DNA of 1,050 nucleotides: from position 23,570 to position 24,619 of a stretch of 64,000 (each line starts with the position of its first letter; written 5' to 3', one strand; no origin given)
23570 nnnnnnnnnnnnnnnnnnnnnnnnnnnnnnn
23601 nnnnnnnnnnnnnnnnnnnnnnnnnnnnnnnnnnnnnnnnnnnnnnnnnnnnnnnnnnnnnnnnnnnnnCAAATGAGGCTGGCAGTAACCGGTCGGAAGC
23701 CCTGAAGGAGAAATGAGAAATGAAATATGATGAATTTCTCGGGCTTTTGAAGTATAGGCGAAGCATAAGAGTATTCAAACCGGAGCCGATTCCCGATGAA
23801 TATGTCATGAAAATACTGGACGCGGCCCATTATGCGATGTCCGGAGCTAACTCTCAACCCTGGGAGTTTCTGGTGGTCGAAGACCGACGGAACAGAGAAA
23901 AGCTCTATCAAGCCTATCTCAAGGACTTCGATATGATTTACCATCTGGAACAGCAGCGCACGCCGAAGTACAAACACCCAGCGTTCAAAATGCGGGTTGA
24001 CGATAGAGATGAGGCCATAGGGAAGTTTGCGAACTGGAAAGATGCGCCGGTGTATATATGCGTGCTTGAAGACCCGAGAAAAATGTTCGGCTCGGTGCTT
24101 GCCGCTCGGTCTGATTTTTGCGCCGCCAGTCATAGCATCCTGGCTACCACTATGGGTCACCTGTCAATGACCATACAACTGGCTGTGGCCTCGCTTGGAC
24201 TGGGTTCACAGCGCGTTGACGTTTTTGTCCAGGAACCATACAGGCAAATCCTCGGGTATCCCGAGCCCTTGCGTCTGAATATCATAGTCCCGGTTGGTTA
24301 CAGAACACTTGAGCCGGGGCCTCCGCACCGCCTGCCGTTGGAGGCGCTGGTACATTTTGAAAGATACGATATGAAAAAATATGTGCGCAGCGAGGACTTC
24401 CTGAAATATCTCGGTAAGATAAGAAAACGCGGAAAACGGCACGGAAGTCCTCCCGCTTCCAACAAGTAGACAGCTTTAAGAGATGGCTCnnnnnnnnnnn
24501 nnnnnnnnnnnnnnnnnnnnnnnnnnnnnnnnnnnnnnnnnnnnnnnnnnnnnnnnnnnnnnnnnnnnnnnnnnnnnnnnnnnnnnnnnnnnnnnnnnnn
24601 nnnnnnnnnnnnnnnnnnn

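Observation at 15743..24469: Eight-gene operon joining an ATP-dependent HyuA/HyuB/gamma carboxylase-like enzyme to a UbiD, two isochorismatase-fold proteins, an Isf-like flavoprotein and a nitroreductase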

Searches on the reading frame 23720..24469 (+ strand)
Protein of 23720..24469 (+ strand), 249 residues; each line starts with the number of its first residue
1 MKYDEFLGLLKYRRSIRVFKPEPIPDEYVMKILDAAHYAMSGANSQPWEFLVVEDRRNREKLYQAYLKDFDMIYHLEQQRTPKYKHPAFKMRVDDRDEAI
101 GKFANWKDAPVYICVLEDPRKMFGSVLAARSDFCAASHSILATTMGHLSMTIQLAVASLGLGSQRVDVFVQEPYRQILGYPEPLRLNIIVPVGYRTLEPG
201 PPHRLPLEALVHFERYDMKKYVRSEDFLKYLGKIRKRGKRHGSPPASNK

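Call 3: search_protein_families(library=pfam, proteins=[window:23720-24469:+])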
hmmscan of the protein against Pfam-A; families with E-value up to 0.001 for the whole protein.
window:23720-24469:+ (249 aa): 2 families
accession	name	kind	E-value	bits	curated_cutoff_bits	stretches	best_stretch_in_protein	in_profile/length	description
PF00881.29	Nitroreductase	-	4.7e-26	92.4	23.5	1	10-194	1-167/167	Nitroreductase family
PF14512.11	TM1586_NiRdase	-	5.2e-06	26.7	27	0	26-57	157-188/215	Putative TM nitroreductase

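Call 4: search_protein_families(library=ncbifam, proteins=[window:23720-24469:+])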
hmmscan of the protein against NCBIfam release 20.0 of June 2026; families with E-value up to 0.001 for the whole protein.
window:23720-24469:+ (249 aa): 6 families
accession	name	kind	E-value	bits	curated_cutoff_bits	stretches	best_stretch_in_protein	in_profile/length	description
TIGR02476.1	BluB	equivalog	2.1e-19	69.7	150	1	5-198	8-183/205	5,6-dimethylbenzimidazole synthase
NF009810.0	PRK13294.1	equivalog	1.1e-07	31.1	304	1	12-198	260-433/449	coenzyme F420-0:L-glutamate ligase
TIGR03553.1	F420_FbiB_CTERM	equivalog_domain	1.3e-07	31.5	249.55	1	11-204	4-184/194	F420 biosynthesis protein FbiB, C-terminal domain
NF008033.1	PRK10765.1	equivalog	1.5e-07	31.1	223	1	7-64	5-62/240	oxygen-insensitive NADPH nitroreductase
NF003768.0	PRK05365.1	equivalog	2.1e-06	27.4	152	1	9-65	17-73/200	malonic semialdehyde reductase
NF008275.0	PRK11053.1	equivalog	5.6e-06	26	227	1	9-70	6-68/217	oxygen-insensitive NAD(P)H nitroreductase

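Call 81: search_solved_structures(query=window:23720-24469:+, max_evalue=0.001)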
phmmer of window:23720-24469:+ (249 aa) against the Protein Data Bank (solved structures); distinct sequences matched with E-value up to 0.001: 45.
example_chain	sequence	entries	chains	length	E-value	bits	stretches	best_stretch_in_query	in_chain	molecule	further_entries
4dn2_A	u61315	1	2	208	2e-18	69.9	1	5-217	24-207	Nitroreductase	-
8cqt_A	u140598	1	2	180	5.1e-13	52.2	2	5-59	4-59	Putative NADH dehydrogenase/NAD(P)H nitroreductase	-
1nox_A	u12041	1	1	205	1.3e-12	50.9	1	12-211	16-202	NADH OXIDASE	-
2isj_A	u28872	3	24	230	4.2e-12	49.2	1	10-214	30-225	BluB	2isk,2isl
3e10_A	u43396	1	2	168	1.7e-11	47.2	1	9-63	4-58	Putative NADH Oxidase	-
4g8s_A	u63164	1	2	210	2.1e-11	46.9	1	7-64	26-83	Nitroreductase family protein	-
9exv_A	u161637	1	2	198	7.9e-11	45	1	7-59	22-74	Nitroreductase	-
6pz0_A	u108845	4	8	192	2.2e-10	43.6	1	8-63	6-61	iodotyrosine deiodinase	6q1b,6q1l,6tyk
2b67_A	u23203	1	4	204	4.2e-10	42.7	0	5-73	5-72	COG0778: Nitroreductase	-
3tnz_A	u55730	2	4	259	5.9e-10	42.2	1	1-198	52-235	Iodotyrosine dehalogenase 1 | Iodotyrosine deiodinase 1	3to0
3gb5_A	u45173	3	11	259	5.9e-10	42.2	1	1-71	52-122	Iodotyrosine dehalogenase 1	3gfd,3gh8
3ge5_A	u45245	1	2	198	6e-10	42.2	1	10-63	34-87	putative NAD(P)H:FMN oxidoreductase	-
4ttb_A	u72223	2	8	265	6e-09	38.9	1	4-68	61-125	Iodotyrosine dehalogenase 1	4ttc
5yak_A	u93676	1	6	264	6.2e-09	38.9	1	4-68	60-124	Iodotyrosine deiodinase 1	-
5ko7_A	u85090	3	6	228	4.5e-08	36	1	4-69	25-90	Nitroreductase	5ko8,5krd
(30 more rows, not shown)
